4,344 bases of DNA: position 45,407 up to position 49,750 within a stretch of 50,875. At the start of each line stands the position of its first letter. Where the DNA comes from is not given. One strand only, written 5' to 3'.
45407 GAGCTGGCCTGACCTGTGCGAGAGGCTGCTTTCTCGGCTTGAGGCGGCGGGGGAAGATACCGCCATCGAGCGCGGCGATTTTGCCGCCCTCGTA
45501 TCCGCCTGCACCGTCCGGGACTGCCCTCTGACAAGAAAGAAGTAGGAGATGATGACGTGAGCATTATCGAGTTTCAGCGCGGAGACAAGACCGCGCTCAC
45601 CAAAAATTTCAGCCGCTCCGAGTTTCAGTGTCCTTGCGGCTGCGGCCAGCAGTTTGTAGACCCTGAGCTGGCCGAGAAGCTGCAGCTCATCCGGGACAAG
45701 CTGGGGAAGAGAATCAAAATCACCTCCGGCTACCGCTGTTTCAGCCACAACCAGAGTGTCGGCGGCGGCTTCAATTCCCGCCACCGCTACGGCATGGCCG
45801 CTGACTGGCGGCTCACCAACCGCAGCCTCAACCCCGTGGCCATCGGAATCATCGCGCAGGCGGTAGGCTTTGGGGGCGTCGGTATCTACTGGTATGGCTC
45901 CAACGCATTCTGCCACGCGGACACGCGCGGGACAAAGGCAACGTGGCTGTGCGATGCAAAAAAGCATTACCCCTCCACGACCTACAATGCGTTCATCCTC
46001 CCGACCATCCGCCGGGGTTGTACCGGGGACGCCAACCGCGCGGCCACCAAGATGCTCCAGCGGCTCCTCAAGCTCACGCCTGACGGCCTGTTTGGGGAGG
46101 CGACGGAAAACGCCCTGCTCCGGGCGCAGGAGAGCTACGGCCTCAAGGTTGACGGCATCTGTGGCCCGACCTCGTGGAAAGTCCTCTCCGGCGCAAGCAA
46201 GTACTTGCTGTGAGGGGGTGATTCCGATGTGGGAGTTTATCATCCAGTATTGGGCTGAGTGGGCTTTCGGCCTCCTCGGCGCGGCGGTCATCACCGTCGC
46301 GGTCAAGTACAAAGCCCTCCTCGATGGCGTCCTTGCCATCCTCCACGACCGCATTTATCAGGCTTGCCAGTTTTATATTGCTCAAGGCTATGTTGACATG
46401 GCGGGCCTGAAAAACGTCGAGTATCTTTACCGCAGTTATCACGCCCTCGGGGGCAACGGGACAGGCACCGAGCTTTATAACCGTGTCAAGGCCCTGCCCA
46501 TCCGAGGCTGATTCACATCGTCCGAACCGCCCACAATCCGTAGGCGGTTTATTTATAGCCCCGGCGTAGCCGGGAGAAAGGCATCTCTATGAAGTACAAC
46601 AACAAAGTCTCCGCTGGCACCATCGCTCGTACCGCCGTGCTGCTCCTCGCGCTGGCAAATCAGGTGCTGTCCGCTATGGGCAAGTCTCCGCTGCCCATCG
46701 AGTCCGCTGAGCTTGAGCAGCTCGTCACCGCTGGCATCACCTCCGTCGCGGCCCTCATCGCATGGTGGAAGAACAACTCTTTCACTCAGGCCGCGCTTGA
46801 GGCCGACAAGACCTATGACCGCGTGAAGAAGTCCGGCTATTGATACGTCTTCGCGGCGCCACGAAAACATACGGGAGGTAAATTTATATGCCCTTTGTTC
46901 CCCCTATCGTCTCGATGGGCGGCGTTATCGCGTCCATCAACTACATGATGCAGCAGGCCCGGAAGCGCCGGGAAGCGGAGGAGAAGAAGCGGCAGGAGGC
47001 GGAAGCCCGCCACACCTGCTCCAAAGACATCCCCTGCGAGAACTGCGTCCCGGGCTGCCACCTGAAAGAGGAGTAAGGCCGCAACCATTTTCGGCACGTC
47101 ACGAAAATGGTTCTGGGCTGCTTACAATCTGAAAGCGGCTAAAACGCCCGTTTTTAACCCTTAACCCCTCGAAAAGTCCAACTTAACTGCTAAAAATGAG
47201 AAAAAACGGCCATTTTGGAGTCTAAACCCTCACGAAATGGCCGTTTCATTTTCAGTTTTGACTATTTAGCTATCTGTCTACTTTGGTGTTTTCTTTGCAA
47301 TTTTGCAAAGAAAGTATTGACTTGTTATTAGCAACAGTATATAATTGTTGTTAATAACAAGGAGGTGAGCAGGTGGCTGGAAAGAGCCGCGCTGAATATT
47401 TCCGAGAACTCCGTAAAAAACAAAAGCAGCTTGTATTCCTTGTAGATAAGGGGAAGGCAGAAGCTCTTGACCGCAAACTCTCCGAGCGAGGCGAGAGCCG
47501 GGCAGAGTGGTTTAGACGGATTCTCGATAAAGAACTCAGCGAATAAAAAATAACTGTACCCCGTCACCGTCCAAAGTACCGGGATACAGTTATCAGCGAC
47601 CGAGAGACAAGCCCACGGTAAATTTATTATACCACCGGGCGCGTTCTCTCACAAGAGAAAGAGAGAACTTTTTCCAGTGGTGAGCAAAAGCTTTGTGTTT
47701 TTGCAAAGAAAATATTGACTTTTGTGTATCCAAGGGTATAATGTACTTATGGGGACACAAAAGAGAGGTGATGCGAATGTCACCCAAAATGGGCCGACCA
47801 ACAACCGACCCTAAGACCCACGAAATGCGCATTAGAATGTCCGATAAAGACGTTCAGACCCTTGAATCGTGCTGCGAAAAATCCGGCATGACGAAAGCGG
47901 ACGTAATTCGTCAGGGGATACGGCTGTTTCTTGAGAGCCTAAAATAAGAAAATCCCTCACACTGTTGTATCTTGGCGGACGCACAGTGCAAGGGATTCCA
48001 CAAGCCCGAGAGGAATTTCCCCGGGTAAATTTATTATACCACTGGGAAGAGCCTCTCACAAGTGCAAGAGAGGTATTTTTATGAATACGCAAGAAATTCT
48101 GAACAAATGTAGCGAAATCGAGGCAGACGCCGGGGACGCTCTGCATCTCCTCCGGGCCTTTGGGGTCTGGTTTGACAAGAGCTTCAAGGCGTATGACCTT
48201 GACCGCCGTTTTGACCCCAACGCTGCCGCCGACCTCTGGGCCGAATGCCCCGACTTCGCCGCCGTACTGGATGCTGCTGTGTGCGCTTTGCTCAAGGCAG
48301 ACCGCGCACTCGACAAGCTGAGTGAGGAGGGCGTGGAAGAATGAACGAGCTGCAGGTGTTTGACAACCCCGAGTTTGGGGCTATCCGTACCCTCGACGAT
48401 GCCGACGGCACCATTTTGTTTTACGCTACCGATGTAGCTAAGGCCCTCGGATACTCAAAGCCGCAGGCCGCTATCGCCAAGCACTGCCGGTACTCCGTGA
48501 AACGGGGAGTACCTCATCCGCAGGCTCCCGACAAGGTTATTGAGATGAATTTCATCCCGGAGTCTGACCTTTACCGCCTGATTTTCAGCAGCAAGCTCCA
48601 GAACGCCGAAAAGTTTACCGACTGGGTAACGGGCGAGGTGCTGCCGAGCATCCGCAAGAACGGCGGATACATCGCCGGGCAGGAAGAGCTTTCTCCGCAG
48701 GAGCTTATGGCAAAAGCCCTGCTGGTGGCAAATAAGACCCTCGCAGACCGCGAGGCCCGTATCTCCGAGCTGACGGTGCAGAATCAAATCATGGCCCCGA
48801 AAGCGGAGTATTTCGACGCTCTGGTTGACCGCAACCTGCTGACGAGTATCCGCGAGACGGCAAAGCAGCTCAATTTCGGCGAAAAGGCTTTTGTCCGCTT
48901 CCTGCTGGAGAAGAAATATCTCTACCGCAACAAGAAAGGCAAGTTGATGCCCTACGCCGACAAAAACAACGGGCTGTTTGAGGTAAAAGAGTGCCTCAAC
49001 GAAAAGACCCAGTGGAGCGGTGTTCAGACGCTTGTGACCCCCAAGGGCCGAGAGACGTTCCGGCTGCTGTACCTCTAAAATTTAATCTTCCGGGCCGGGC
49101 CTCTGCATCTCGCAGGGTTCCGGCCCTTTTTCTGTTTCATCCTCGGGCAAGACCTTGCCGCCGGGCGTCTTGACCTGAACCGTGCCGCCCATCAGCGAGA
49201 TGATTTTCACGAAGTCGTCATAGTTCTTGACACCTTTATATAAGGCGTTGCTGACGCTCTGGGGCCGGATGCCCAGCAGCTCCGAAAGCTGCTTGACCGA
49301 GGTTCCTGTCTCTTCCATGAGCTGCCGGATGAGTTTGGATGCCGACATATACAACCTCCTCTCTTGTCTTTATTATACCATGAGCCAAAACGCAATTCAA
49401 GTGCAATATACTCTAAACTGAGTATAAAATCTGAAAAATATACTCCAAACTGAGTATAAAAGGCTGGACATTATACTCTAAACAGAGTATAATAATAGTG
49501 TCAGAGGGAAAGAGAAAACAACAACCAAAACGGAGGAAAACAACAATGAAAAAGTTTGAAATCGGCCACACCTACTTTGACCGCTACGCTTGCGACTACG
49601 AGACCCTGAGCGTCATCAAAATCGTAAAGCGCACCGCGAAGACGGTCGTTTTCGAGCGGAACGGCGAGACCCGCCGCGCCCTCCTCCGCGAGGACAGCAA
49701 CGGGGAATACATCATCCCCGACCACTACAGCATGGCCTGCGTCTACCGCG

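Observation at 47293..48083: Two tandem cassettes of an RHH gene plus a convergent small RNA upstream of an antirepressor (P22 immI-like)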

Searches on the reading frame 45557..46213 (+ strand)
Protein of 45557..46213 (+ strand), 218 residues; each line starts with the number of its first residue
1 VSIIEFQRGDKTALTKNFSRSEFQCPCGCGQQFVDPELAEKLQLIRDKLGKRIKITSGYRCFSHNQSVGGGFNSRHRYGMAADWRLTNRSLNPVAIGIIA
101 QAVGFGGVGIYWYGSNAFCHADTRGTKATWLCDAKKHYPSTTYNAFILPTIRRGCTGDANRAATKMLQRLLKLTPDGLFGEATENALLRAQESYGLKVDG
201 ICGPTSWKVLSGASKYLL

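Call 6: search_protein_families(library=pfam, proteins=[window:45557-46213:+], max_evalue=1)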
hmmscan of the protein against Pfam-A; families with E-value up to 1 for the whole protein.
window:45557-46213:+ (218 aa): 5 families
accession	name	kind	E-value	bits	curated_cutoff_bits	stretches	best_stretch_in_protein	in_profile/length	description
PF08291.16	Peptidase_M15_3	-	5.7e-19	68.7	23.2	1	16-122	1-108/108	Peptidase M15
PF01471.23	PG_binding_1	-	3.9e-10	40.2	23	1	160-210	5-57/57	Putative peptidoglycan binding domain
PF05951.18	Peptidase_M15_2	-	5.1e-07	30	27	1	34-126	53-150/153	Bacterial protein of unknown function (DUF882)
PF09374.15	PG_binding_3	-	0.0012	19.5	24.6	1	163-191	2-36/76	Predicted Peptidoglycan domain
PF20137.4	DUF6527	-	0.048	14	23.6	1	23-33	5-15/63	Family of unknown function (DUF6527)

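Call 7: search_protein_families(library=phrogs, proteins=[window:45557-46213:+], max_evalue=0.01)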
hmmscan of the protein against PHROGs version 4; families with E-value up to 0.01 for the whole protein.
window:45557-46213:+ (218 aa): 10 families
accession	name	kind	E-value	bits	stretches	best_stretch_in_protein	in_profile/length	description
phrog_2649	-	lysis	1.6e-31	111.1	1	34-215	13-240/261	endolysin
phrog_894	-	lysis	2.3e-31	110.1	1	11-139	43-182/389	endolysin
phrog_17373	-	other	5.8e-16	59.8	1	16-124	20-123/224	peptidase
phrog_1493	-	lysis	3.9e-09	37.1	1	144-211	236-306/394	endolysin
phrog_1224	-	head and packaging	2.3e-08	34.7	1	162-212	11-66/438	endolysin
phrog_25247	-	other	2.4e-05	24.6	1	37-130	423-509/520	peptidase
phrog_17214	-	lysis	0.00024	21.9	1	168-212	267-314/322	endolysin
phrog_28234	-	lysis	0.00029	21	1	30-92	266-332/372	endolysin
phrog_880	-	lysis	0.0042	17.5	1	162-210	383-431/435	endolysin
phrog_1512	-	lysis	0.005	17.9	1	152-210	178-242/314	endolysin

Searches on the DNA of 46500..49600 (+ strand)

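Call 3: search_rna_families(source=window, start=46500, end=49600, threshold=evalue, max_evalue=10, show_alignments=3)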
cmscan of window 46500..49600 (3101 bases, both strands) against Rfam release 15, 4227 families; matches with E-value up to 10: 6.
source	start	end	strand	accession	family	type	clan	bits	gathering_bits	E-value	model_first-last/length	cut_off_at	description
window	47273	47401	+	RF01439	S_pombe_snR36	Gene; snRNA; snoRNA; HACA-box;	CL00035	22.9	50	0.29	1-164/164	no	small nucleolar RNA snR36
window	47935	48011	-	RF00682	mir-144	Gene; miRNA;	-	17.1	60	2.4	1-78/78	no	mir-144 microRNA precursor family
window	47208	47388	+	RF01828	SprD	Gene; sRNA;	-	15.9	100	4.5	1-142/142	no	Small pathogenicity island RNA D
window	47727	47829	-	RF01210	snoU13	Gene; snRNA; snoRNA; CD-box;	CL00081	14.6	46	8.5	1-104/104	no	Small nucleolar RNA U13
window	46518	46550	+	RF02677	NsiR4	Gene; sRNA;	-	14.5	40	8.6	33-65/65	no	Nitrogen stress-induced RNA 4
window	47184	47237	+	RF00023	tmRNA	Gene;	CL00001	7.9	47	2.9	88-140/374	no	transfer-messenger RNA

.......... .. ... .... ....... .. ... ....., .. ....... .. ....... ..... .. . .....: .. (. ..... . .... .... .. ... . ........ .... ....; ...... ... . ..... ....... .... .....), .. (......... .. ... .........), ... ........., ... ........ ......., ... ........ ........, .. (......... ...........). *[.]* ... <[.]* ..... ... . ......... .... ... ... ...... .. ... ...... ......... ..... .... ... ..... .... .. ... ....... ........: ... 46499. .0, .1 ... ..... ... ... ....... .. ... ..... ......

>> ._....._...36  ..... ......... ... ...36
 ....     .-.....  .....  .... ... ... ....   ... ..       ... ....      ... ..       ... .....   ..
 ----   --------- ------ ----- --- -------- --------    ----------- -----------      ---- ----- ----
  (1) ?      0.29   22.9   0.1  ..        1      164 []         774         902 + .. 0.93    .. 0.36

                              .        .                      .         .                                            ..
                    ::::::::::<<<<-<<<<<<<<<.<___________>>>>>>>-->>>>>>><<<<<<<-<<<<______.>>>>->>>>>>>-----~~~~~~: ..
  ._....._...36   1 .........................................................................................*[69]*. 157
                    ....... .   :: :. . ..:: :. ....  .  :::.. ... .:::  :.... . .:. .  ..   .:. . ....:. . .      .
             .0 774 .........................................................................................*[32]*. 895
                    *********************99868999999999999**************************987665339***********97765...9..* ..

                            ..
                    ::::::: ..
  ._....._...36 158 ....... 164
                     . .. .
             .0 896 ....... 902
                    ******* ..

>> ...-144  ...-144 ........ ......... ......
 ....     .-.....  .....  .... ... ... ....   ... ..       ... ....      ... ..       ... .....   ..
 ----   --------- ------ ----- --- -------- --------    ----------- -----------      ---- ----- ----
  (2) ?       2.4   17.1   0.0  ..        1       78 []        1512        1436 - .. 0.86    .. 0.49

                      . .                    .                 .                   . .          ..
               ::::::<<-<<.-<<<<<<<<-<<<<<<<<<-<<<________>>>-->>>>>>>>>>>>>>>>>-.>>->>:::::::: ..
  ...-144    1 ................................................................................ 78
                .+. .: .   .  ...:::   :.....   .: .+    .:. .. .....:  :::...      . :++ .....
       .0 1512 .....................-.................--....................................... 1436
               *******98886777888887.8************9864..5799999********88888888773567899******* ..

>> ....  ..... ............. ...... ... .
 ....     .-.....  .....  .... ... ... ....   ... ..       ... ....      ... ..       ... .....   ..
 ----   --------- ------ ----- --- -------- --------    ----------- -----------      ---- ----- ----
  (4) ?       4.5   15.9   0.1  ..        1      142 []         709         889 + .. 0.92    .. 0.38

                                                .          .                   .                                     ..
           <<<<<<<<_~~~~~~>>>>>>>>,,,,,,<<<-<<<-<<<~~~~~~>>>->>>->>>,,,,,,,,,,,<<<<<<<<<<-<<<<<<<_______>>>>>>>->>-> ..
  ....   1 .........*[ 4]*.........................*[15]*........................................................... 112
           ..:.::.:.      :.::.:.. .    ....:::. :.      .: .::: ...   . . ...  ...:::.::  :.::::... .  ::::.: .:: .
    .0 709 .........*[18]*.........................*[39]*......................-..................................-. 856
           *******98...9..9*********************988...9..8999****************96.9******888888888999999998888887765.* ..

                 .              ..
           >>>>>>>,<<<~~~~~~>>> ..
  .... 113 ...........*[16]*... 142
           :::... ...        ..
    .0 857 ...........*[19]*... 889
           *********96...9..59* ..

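Call 8: search_dna_similar(query=window:47100-49500:+, collection=phages, mode=distant, max_rows=30)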
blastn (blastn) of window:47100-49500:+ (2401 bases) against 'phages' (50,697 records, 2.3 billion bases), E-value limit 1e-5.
Records with a match: 19; places in all: 19; records where one place covers at least 80% of the query: 0.
Best place of each record, by identity: 60-80% 19.
By first word of the organism name: Streptococcus 11; Faecalibacterium 3; Bacillus 2; Geobacillus 2; Bacteriophage 1.
By host as written in the record: Faecalibacterium prausnitzii 2; Bacillus sp. 6k512 2; Geobacillus sp. 6k51 2; Faecalibacterium sp. HTF-238 1; - 1; Streptococcus mitis SK608 1; Streptococcus mitis 1; Streptococcus oralis SK143 1; and 8 more.
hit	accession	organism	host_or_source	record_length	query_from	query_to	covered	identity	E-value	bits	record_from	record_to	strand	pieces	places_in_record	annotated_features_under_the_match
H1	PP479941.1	Faecalibacterium phage Aster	Faecalibacterium sp. HTF-238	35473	1443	1975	22%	72.0%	5e-73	283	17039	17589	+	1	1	hypothetical protein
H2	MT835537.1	Bacteriophage sp.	human fecal samples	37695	1494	1972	20%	73.3%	2e-72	280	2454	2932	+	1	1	record has no annotation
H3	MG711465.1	Faecalibacterium phage FP_Brigit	Faecalibacterium prausnitzii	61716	1524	1971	19%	75.0%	1e-79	304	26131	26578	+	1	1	regulatory protein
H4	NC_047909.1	Faecalibacterium phage FP_Brigit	Faecalibacterium prausnitzii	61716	1524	1971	19%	75.0%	1e-79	304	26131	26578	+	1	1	anti-repressor Ant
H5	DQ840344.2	Bacillus phage 1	Bacillus sp. 6k512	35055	1698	1971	11%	69.0%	3e-19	104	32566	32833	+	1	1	associated-antirepressor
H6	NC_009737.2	Bacillus phage 1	Bacillus sp. 6k512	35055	1698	1971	11%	69.0%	3e-19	104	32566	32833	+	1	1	anti-repressor Ant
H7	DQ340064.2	Geobacillus phage GBSV1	Geobacillus sp. 6k51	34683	1698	1964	11%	69.3%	3e-19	104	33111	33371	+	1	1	phage associated-antirepressor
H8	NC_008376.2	Geobacillus phage GBSV1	Geobacillus sp. 6k51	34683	1698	1964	11%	69.3%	3e-19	104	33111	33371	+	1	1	antirepressor KilAC domain-containing protein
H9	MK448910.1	Streptococcus phage Javan336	Streptococcus mitis SK608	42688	1698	1960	11%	67.7%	6e-15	90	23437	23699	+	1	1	putative antirepressor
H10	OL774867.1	Streptococcus phage MismyG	Streptococcus mitis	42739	1698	1960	11%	66.9%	3e-12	81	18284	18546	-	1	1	antirepressor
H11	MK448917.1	Streptococcus phage Javan362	Streptococcus oralis SK143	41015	1698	1960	11%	66.2%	1e-9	72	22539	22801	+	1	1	putative antirepressor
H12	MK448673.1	Streptococcus phage Javan119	Streptococcus dysgalactiae ATCC_27957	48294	1688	1916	10%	71.0%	6e-21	110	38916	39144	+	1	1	putative antirepressor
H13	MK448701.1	Streptococcus phage Javan197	Streptococcus equi Sz105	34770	1688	1916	10%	70.1%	3e-18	101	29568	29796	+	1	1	putative antirepressor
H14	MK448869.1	Streptococcus phage Javan190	Streptococcus equi ERR066392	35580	1688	1916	10%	70.1%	3e-18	101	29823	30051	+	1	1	putative antirepressor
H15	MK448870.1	Streptococcus phage Javan192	Streptococcus equi ERR066396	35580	1688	1916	10%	70.1%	3e-18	101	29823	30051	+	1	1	putative antirepressor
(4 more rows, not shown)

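Call 96: search_rna_families(sources=[L112, L113], threshold=evalue, max_evalue=1)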
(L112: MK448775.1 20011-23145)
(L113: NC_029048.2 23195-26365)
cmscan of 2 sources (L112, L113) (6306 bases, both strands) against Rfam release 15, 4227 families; matches with E-value up to 1: 2.
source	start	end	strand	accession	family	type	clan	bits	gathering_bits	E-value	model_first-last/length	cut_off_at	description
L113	1742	1802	+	RF02934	caiA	Gene; sRNA;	-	26.3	55.5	0.39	1-78/78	no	caiA RNA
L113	672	704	-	RF00239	mir-124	Gene; miRNA;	-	20.6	49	0.67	1-72/72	no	mir-124 microRNA precursor family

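Call 110: search_dna_similar(query=L112:1645-1735:+, collection=phages, mode=near, max_rows=20, max_evalue=0.001)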
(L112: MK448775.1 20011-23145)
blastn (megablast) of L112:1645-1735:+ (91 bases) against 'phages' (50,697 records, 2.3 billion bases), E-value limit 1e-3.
Records with a match: 11; places in all: 11; records where one place covers at least 80% of the query: 2.
Best place of each record, by identity: >=99% 7; 95-99% 1; 90-95% 3.
By first word of the organism name: Streptococcus 11.
By host as written in the record: Streptococcus pyogenes M1_GAS 1; Streptococcus pyogenes Alab49 1; Streptococcus equi ERR066392 1; Streptococcus equi ERR066396 1; Streptococcus oralis U-o11 1; Streptococcus mitis SK608 1; Streptococcus oralis SK143 1; Streptococcus suis JH1301 1; and 3 more.
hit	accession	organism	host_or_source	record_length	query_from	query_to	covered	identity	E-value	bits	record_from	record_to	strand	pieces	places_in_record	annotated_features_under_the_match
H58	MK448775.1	Streptococcus phage Javan489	Streptococcus pyogenes M1_GAS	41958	1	91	100%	100.0%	2e-40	169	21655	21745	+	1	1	hypothetical protein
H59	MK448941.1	Streptococcus phage Javan446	Streptococcus pyogenes Alab49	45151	1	91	100%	100.0%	2e-40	169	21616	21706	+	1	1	hypothetical protein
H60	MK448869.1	Streptococcus phage Javan190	Streptococcus equi ERR066392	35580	50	91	46%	100.0%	3e-13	79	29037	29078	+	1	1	none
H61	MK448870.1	Streptococcus phage Javan192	Streptococcus equi ERR066396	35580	50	91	46%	100.0%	3e-13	79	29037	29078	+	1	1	none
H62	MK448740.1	Streptococcus phage Javan367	Streptococcus oralis U-o11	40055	52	91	44%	100.0%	4e-12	75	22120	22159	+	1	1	none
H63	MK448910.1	Streptococcus phage Javan336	Streptococcus mitis SK608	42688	52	91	44%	100.0%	4e-12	75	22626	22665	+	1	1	none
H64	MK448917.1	Streptococcus phage Javan362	Streptococcus oralis SK143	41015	52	91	44%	100.0%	4e-12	75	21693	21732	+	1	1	none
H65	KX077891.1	Streptococcus phage phiJH1301-1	Streptococcus suis JH1301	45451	52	91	44%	95.1%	8e-9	64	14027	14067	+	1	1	none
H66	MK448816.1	Streptococcus phage Javan589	Streptococcus suis T15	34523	52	91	44%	92.7%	4e-7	58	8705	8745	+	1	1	none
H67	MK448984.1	Streptococcus phage Javan562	Streptococcus suis ERR120115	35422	52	91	44%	92.7%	4e-7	58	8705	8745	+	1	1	none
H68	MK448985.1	Streptococcus phage Javan566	Streptococcus suis ERR120214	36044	52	91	44%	92.7%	4e-7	58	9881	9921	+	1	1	none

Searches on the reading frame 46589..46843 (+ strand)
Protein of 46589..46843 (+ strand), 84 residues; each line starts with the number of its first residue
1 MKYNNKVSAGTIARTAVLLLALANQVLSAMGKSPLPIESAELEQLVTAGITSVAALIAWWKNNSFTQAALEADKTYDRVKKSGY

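Call 6: search_protein_families(library=pfam, proteins=[window:46589-46843:+], max_evalue=1)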
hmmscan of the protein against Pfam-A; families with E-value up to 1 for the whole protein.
window:46589-46843:+ (84 aa): 1 family
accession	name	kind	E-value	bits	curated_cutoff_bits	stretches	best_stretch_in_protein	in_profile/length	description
PF04688.18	Holin_SPP1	-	2.5e-23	82.4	27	1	6-75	1-70/74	SPP1 phage holin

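Call 7: search_protein_families(library=phrogs, proteins=[window:46589-46843:+], max_evalue=0.01)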
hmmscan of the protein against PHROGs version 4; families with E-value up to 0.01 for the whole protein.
window:46589-46843:+ (84 aa): 1 family
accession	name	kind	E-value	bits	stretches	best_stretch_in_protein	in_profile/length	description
phrog_263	-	lysis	2.6e-26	92.9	1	4-81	20-97/123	holin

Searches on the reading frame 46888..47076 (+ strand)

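Call 6: search_protein_families(library=pfam, proteins=[window:46888-47076:+], max_evalue=1)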
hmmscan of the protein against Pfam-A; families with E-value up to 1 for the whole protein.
window:46888-47076:+ (62 aa): 1 family
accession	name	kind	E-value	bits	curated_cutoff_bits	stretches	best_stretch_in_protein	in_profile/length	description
PF06305.16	LapA_dom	-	0.28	11.5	28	1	10-39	33-62/64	Lipopolysaccharide assembly protein A domain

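Call 7: search_protein_families(library=phrogs, proteins=[window:46888-47076:+], max_evalue=0.01)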
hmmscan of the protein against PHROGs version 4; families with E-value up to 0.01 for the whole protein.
window:46888-47076:+ (62 aa): 0 families

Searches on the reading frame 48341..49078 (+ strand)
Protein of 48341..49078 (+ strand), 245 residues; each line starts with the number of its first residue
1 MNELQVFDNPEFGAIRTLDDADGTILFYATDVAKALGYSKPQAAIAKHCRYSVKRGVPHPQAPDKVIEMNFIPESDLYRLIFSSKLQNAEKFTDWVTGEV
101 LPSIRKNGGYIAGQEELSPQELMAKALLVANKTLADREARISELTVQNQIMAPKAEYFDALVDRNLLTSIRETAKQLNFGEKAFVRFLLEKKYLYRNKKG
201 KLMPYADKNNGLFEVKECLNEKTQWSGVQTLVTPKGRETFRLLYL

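Call 6: search_protein_families(library=pfam, proteins=[window:48341-49078:+], max_evalue=1)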
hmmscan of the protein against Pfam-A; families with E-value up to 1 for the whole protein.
window:48341-49078:+ (245 aa): 2 families
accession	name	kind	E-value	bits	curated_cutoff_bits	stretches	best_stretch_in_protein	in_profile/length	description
PF03374.19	ANT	-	1e-24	87.4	25.3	1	147-243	3-104/108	Phage antirepressor protein KilAC domain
PF02498.22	Bro-N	-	5.6e-21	75.4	25.6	1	15-102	2-96/96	BRO family, N-terminal domain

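Call 7: search_protein_families(library=phrogs, proteins=[window:48341-49078:+], max_evalue=0.01)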
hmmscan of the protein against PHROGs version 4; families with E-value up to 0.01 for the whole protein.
window:48341-49078:+ (245 aa): 14 families
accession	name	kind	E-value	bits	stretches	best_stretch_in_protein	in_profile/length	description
phrog_130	-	transcription regulation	1.1e-71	243.3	1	1-243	157-407/480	anti-repressor Ant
phrog_2899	-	transcription regulation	1.1e-42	147.5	1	1-154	4-155/263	anti-repressor Ant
phrog_463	-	transcription regulation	1.4e-37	130.6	1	1-166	2-172/250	anti-repressor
phrog_2011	-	transcription regulation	1.5e-26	94.7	1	5-136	2-140/275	anti-repressor Ant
phrog_2593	-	transcription regulation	1.7e-25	91.2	1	20-118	36-141/255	anti-repressor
phrog_7940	-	unknown function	2.6e-22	80.6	1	1-132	1-129/252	-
phrog_63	-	transcription regulation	1.7e-21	78.1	1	120-241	231-353/431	anti-repressor Ant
phrog_25722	-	unknown function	6e-20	72.6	1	14-113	14-111/150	-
phrog_5060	-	transcription regulation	7e-19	69.7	1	14-147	16-152/224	anti-repressor Ant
phrog_245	-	transcription regulation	2.2e-17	64.6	1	21-123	56-156/319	anti-repressor Ant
phrog_2977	-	transcription regulation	1.1e-14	55.5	1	1-87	61-148/150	anti-repressor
phrog_9976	-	transcription regulation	2e-12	48.3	1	22-108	17-102/188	anti-repressor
phrog_34000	-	unknown function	5.1e-07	30.7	1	5-61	15-76/194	-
phrog_7347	-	unknown function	0.0013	20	1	70-115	7-51/78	-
